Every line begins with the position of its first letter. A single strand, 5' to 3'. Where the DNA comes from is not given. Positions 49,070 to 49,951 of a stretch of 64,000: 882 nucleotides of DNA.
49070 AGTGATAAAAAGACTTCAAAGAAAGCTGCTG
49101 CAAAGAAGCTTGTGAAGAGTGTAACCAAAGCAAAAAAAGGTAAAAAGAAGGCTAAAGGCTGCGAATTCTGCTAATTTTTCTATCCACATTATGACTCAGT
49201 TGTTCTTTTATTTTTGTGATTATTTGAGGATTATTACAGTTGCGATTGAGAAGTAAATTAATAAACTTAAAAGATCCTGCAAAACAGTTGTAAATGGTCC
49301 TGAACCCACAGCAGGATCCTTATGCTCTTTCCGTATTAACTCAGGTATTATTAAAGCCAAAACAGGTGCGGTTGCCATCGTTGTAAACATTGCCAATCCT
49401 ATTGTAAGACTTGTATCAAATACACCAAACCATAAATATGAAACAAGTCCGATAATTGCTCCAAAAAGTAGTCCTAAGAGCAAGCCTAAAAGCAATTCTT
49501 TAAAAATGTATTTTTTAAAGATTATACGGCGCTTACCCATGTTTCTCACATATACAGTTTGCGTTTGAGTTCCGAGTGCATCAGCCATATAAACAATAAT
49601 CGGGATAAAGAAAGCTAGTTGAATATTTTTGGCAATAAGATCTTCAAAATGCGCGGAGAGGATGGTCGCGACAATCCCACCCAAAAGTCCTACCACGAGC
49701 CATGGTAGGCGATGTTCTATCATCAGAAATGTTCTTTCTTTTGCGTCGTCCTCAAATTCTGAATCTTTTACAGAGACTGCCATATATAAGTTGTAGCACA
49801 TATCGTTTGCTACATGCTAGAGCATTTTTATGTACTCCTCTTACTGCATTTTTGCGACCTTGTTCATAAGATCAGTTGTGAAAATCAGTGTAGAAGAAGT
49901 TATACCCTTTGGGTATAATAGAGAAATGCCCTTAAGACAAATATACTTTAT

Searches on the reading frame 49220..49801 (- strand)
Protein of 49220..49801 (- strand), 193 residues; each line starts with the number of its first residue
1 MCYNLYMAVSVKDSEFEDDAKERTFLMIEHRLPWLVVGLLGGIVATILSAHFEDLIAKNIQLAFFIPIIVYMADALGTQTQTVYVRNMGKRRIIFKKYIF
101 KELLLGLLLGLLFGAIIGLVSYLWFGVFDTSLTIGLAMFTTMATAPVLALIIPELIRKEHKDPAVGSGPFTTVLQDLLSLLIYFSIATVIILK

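Call 91: search_protein_families(library=pfam, proteins=[window:49220-49801:-], max_evalue=0.001)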
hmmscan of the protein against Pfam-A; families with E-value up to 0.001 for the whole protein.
window:49220-49801:- (193 aa): 1 family
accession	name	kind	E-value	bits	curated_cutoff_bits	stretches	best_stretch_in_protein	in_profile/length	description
PF01769.21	MgtE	-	5.1e-25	88.6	27.6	1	66-186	1-125/125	Divalent cation transporter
